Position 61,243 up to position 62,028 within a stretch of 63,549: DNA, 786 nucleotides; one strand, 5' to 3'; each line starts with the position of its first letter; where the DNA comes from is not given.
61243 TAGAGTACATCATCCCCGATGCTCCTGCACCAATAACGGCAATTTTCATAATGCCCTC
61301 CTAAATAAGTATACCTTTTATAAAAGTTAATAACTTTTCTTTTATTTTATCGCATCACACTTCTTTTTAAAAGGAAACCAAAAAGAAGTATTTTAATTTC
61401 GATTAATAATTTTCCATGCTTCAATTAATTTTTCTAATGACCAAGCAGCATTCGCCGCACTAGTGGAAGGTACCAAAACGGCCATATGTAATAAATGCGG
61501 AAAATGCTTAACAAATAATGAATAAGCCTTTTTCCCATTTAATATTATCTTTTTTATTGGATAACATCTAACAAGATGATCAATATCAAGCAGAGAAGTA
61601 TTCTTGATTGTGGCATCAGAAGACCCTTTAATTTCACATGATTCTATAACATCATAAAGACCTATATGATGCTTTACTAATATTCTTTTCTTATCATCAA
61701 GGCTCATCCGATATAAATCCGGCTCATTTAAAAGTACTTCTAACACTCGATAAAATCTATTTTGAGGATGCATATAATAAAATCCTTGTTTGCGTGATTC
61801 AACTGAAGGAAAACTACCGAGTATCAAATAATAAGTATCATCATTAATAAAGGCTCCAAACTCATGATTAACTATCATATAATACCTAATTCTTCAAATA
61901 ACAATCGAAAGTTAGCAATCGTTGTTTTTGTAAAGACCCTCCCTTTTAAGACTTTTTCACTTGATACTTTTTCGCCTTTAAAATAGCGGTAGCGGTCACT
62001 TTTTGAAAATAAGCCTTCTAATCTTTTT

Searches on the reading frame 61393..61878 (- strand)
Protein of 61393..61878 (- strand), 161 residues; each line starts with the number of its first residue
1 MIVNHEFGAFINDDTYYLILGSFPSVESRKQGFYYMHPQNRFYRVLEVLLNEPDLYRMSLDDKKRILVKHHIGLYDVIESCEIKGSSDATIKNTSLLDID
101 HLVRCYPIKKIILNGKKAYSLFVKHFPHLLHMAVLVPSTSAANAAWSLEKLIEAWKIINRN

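Call 3: search_protein_families(library=pfam, proteins=[window:61393-61878:-], max_evalue=0.1)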
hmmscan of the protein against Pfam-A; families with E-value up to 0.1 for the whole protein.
window:61393-61878:- (161 aa): 1 family
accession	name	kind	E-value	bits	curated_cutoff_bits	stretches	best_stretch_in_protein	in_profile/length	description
PF03167.25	UDG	-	2.5e-09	37.8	24.3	1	10-156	3-138/141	Uracil DNA glycosylase superfamily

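Call 4: search_protein_families(library=padloc, proteins=[window:61393-61878:-], max_evalue=0.1)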
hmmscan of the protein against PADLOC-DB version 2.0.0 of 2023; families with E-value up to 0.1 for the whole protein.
window:61393-61878:- (161 aa): 0 families

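Call 5: search_protein_families(library=ncbifam, proteins=[window:61393-61878:-], max_evalue=0.1)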
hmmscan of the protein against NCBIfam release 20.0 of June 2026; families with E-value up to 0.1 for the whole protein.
window:61393-61878:- (161 aa): 3 families
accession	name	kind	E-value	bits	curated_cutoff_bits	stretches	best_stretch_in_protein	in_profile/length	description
TIGR04274.1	hypoxanDNAglyco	equivalog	1.9e-34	119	80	1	9-155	4-150/150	DNA-deoxyinosine glycosylase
TIGR00584.1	mug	subfamily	0.00035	20.3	402.6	1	10-124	126-239/328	mismatch-specific thymine-DNA glycosylate (mug)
NF007570.0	PRK10201.1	equivalog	0.0053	16.5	144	1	19-47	14-42/168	G/U mismatch-specific DNA glycosylase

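Call 16: find_homologous_proteins(query=window:61393-61878:-)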
Query window:61393-61878:- (161 aa): 863 proteins with E <= 0.001 among 882 candidates; the best 120 are listed.
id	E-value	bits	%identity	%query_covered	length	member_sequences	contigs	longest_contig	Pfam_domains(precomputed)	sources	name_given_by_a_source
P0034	1.8e-103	361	100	100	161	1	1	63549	PF03167.26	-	-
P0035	3.0e-87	309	84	100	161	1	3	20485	PF03167.26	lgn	-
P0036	6.6e-86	304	86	98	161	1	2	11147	PF03167.26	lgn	-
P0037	8.2e-56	206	63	96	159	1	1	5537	PF03167.26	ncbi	-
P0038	9.1e-55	203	58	99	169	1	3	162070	PF03167.26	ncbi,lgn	-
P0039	2.0e-53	199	58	99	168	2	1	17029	PF03167.26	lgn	-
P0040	7.9e-48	180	55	97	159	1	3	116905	PF03167.26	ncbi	-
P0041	3.0e-47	179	56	97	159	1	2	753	PF03167.26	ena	-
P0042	3.1e-47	179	53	100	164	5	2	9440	PF03167.26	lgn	-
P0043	3.4e-47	178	55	100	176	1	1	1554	PF03167.26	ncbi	-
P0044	3.9e-47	178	56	97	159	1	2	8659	PF03167.26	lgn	-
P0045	4.4e-47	178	55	97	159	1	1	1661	PF03167.26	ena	-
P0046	6.1e-47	178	53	96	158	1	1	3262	PF03167.26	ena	-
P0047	7.9e-47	177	55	97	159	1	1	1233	PF03167.26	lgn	-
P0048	1.4e-46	176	53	94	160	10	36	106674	PF03167.26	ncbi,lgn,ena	-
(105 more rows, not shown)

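Call 17: find_encoding_contigs(protein=P0035, flank=8000, max_places=3)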
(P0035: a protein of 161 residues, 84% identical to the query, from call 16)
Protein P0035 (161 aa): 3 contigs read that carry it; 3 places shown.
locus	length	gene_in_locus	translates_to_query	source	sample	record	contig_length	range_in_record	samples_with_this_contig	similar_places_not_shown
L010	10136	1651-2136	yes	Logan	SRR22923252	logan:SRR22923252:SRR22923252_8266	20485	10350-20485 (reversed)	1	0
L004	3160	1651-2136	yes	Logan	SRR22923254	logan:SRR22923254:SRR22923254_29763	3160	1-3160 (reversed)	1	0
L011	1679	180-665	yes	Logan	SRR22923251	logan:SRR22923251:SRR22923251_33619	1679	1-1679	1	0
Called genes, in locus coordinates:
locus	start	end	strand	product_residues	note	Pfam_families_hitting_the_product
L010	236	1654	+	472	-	PF02463:SMC_N, PF13175:AAA_15, PF13476:AAA_23 (weak), PF13304:AAA_21 (weak), PF13175:AAA_15, PF20469:OLD-like_TOPRIM (weak)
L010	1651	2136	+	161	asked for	PF03167:UDG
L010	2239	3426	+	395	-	PF03486:HI0933_like, PF22780:HI0933_like_1st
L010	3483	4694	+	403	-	PF05343:Peptidase_M42 (faint), PF01546:Peptidase_M20, PF07687:M20_dimer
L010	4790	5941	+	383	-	-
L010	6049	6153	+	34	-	-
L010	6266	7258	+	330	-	PF22882:GT-D-like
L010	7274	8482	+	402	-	-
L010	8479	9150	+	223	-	PF08876:DUF1836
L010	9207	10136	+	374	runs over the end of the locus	PF01702:TGT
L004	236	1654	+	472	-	PF02463:SMC_N, PF13175:AAA_15, PF13476:AAA_23 (weak), PF13304:AAA_21 (weak), PF13175:AAA_15, PF13304:AAA_21 (weak), PF20469:OLD-like_TOPRIM (weak)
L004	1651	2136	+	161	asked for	PF03167:UDG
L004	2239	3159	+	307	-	?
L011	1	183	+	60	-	?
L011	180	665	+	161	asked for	PF03167:UDG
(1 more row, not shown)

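Call 18: find_encoding_contigs(protein=P0039, flank=8000, max_places=3)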
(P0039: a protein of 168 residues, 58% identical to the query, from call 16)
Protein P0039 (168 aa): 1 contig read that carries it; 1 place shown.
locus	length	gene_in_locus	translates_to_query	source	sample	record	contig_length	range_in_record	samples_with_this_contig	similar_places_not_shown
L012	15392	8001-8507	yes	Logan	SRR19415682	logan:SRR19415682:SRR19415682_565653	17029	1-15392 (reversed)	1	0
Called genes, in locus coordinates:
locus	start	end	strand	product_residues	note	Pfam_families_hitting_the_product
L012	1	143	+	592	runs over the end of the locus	?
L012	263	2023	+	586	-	PF04231:Endonuclease_1, PF02368:Big_2 (faint)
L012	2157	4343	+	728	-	PF14262:Cthe_2159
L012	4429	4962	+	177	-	-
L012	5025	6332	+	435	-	PF07690:MFS_1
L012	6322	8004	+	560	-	PF02837:Glyco_hydro_2_N, PF22666:Glyco_hydro_2_N2, PF00703:Glyco_hydro_2 (weak), PF02836:Glyco_hydro_2_C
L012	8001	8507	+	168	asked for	PF03167:UDG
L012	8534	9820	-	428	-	PF00999:Na_H_Exchanger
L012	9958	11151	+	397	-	PF03486:HI0933_like, PF22780:HI0933_like_1st (weak)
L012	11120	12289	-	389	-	PF03721:UDPG_MGDP_dh_N, PF00984:UDPG_MGDP_dh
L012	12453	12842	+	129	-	PF00383:dCMP_cyt_deam_1 (weak)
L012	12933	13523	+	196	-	PF00583:Acetyltransf_1, PF13508:Acetyltransf_7 (weak)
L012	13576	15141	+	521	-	-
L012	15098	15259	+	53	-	-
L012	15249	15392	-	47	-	?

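Call 19: find_encoding_contigs(protein=P0040, flank=8000, max_places=3)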
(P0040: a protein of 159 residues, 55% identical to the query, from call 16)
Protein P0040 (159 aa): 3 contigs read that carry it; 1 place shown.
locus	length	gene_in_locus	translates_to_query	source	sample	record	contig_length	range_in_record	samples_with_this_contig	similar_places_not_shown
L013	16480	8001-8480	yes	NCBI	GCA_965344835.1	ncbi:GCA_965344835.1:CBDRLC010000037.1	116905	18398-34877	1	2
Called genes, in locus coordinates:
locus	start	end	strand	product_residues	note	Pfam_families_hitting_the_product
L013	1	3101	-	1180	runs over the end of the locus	PF01855:POR_N, PF17147:PFOR_II, PF01558:POR, PF10371:EKR (weak), PF00037:Fer4 (weak), PF12838:Fer4_7, PF13237:Fer4_10 (weak), PF02775:TPP_enzyme_C, +6 more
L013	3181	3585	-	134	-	-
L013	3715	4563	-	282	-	PF00781:DAGK_cat, PF19279:YegS_C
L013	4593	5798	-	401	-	PF03315:SDH_beta, PF03313:SDH_alpha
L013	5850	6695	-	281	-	PF06177:QueT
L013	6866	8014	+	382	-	PF06925:MGDG_synth, PF04101:Glyco_tran_28_C (weak)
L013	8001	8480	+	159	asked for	PF03167:UDG (weak)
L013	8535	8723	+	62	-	-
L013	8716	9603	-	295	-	PF00294:PfkB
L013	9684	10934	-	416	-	PF23750:RsgI_M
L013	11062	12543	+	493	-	PF08903:DUF1846, PF20921:DUF1846_C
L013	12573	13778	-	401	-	PF00890:FAD_binding_2, PF01266:DAO (weak), PF03486:HI0933_like, PF07992:Pyr_redox_2 (weak), PF12831:FAD_oxidored (weak), PF13450:NAD_binding_8, PF13738:Pyr_redox_3 (weak), PF22780:HI0933_like_1st, +4 more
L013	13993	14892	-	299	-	PF00291:PALP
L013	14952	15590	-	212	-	PF00702:Hydrolase, PF12710:HAD, PF13419:HAD_2, PF13242:Hydrolase_like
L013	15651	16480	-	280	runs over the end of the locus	PF04962:KduI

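Call 22: find_related_loci(query=A1, collection=genome_contigs, flank=6000)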
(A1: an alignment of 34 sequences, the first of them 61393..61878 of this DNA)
Query A1 (161 aa) in genome_contigs; peptide patterns used: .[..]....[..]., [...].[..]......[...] (x = any residue, [..] = any of these).
600 stretches matched a pattern (row limit reached: there are more); 590 encode a relative of the query (tblastn E <= 1e-3); the best 80 are kept; 80 distinct loci.
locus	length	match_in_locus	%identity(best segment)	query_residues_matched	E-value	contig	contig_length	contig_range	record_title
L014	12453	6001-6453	53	5-156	1e-51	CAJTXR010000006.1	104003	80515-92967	MAG TPA_asm: uncultured Anaeroplasmataceae bacterium isolate MGBC122639 genome assembly, contig: MGBC122639.6, whole gen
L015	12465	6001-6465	52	3-158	2e-49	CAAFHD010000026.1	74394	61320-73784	MAG TPA_asm: Bacilli bacterium, isolate HGM10900, WGS project CAAFHD010000000 data, contig: SRS146812_6_k99_84428, whole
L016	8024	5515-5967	49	5-156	2e-49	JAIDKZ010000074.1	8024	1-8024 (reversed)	MAG: Anaeroplasmataceae bacterium isolate SC0337_S4_3 SC0337_S4_3_contig_74, whole genome shotgun sequence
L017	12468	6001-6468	48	5-161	2e-46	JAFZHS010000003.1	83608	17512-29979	MAG: Clostridiales bacterium isolate RGIG7777 Water_buffalos_Rectum.Co__c401885, whole genome shotgun sequence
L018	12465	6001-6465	46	5-160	3e-46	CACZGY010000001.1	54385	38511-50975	MAG: uncultured Clostridiales bacterium isolate RUG12610 genome assembly, contig: RUG12610_asm_1, whole genome shotgun s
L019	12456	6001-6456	49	3-156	3e-46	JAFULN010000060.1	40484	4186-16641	MAG: Erysipelotrichaceae bacterium isolate RGIG4604 Roe_deer_Rectum-3__c512864, whole genome shotgun sequence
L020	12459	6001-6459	48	5-158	6e-46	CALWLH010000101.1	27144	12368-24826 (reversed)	MAG: uncultured Lachnospiraceae bacterium isolate E04__bin283 genome assembly, contig: E04__k127_161426, whole genome sh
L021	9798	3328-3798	51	1-158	5e-46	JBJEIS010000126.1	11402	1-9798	MAG: Acutalibacteraceae bacterium isolate PUUB41_bin.036 NODE_4207_length_11402_cov_6.222614, whole genome shotgun seque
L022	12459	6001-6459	48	5-158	7e-46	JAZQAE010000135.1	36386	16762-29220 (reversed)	MAG: Eubacteriales bacterium isolate T1900044643_TS20190109.MAGScoT_cleanbin_000009 SGB_1301_k141_1317962, whole genome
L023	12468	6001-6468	47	2-158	2e-45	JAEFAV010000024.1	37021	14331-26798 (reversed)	MAG: Saccharofermentans sp. isolate Tb.RUG.314 NODE_3617_length_37021_cov_3.158481, whole genome shotgun sequence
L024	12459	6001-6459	47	5-158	4e-45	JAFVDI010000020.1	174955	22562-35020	MAG: Clostridiales bacterium isolate RGIG5067 Roe_deer_Rumen.Co__c812944, whole genome shotgun sequence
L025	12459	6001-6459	50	5-158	6e-45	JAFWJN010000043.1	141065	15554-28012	MAG: Clostridia bacterium isolate RGIG5797 Sheep_Ileum-5__c143442, whole genome shotgun sequence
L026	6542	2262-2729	48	2-158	1e-44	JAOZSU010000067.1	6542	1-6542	MAG: Mycoplasmatota bacterium isolate GMC6.metabat2.96 GMC6_16520_length_6542_cov_4.965007, whole genome shotgun sequenc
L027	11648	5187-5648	52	3-159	5e-45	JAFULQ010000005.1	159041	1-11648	MAG: Erysipelotrichaceae bacterium isolate RGIG4607 Roe_deer_Rectum-3__c33895, whole genome shotgun sequence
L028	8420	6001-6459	48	5-158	6e-45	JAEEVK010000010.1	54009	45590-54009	MAG: Lachnospiraceae bacterium isolate Tb.RUG.451 NODE_1969_length_54009_cov_1.667273, whole genome shotgun sequence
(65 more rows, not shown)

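Call 29: search_solved_structures(query=A1, max_evalue=0.01, show_alignments=2)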
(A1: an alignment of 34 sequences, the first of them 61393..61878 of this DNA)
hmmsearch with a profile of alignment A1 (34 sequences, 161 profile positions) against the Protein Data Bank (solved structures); distinct sequences matched with E-value up to 0.01: 12.
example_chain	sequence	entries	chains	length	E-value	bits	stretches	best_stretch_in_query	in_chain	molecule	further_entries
2l3f_A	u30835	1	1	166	3e-26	95.4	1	4-149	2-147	Uncharacterized protein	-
1mtl_A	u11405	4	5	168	1.3e-06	31.6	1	17-158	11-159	G/U mismatch-specific DNA glycosylase | PROTEIN (G:T/U SPECIFIC DNA GLYCOSYLASE)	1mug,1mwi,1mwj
3uo7_A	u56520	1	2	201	0.0011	22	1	7-126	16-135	G/T mismatch-specific thymine DNA glycosylase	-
4jgc_A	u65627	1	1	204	0.0012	22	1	6-126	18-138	G/T mismatch-specific thymine DNA glycosylase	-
3uob_A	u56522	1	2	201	0.0014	21.7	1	7-126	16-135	G/T mismatch-specific thymine DNA glycosylase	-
2rba_A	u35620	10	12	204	0.0014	21.7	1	6-126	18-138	G/T mismatch-specific thymine DNA glycosylase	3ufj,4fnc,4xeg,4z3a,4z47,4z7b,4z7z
6u15_A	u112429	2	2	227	0.0015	21.6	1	6-126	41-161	G/T mismatch-specific thymine DNA glycosylase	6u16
9lhp_A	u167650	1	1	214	0.0016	21.4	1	7-126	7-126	G/T mismatch-specific thymine DNA glycosylase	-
2c2p_A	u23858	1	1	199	0.0018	21.4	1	11-51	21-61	G/U MISMATCH-SPECIFIC DNA GLYCOSYLASE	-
2c2q_A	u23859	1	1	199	0.0018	21.3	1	11-51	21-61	G/U MISMATCH-SPECIFIC DNA GLYCOSYLASE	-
5ff8_A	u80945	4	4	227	0.0019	21.3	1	6-126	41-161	G/T mismatch-specific thymine DNA glycosylase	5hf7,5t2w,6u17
1wyw_A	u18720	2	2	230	0.002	21.2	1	7-126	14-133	G/T mismatch-specific thymine DNA glycosylase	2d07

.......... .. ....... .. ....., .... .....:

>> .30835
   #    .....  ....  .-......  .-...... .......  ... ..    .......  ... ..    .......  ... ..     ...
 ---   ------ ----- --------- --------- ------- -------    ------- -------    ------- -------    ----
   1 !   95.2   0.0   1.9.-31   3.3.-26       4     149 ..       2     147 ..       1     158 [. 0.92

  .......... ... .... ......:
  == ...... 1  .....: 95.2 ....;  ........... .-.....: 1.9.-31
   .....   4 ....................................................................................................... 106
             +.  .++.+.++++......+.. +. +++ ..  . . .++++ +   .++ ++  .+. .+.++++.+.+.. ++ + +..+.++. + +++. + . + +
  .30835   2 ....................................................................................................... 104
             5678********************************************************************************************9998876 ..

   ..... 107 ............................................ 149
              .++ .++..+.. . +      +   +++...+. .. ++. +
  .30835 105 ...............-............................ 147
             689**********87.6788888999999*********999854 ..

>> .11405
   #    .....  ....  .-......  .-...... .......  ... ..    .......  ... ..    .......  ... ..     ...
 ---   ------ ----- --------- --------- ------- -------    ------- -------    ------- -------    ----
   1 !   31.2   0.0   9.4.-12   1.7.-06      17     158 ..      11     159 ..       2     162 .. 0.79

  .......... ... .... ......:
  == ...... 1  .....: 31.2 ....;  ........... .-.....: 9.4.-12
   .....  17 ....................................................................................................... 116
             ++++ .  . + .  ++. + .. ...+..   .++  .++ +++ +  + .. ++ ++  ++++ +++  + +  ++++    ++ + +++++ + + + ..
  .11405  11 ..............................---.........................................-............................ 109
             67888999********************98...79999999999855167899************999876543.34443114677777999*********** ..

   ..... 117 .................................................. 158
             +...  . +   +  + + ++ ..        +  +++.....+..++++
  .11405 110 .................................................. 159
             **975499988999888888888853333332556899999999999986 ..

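Call 30: search_protein_families(library=pfam, alignment_id=A2, max_evalue=0.00001)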
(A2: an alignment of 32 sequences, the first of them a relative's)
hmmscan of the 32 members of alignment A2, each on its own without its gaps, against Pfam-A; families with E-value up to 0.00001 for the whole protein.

A. member 1, L014:2934-5984:+ (1016 aa): 5 families
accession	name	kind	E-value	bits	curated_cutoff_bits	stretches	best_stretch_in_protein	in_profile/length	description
PF00580.27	UvrD-helicase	-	5.2e-48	164.5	23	1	3-412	1-270/271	UvrD/REP helicase N-terminal domain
PF13245.12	AAA_19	-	1e-15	58.6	25.1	1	7-398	1-134/134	AAA domain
PF13361.12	UvrD_C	-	5.1e-14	52.9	25.6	1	421-803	1-348/350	UvrD-like helicase C-terminal domain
PF13538.12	UvrD_C_2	-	6.4e-09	36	27.4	0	780-801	31-52/52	UvrD-like helicase C-terminal domain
PF01443.25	Viral_helicase1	-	4.9e-06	27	21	0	355-409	58-115/228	Viral superfamily 1 RNA helicase core domain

B. families by the number of members that match (of 32 scanned): 39 families (the first 25 are shown)
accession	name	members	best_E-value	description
PF01207.24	Dus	2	2.4e-69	Dihydrouridine synthase (Dus)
PF16499.11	Melibiase_2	2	4.3e-56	Alpha galactosidase A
PF00580.27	UvrD-helicase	2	1.9e-49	UvrD/REP helicase N-terminal domain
PF01145.31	Band_7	2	1.3e-39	SPFH domain / Band 7 family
PF00881.29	Nitroreductase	2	2.2e-26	Nitroreductase family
PF13245.12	AAA_19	2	1e-15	AAA domain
PF00702.32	Hydrolase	2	1.8e-14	haloacid dehalogenase-like hydrolase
PF13361.12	UvrD_C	2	5.1e-14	UvrD-like helicase C-terminal domain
PF17801.7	Melibiase_C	2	4.4e-13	Alpha galactosidase C-terminal beta sandwich domain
PF13538.12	UvrD_C_2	2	4.9e-10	UvrD-like helicase C-terminal domain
PF14512.11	TM1586_NiRdase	2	5.6e-10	Putative TM nitroreductase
PF01443.25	Viral_helicase1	2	4.9e-06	Viral superfamily 1 RNA helicase core domain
PF00343.26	Phosphorylase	1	0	Carbohydrate phosphorylase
PF13687.11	DUF4153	1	1.5e-70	Domain of unknown function (DUF4153)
PF08282.18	Hydrolase_3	1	2.7e-44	haloacid dehalogenase-like hydrolase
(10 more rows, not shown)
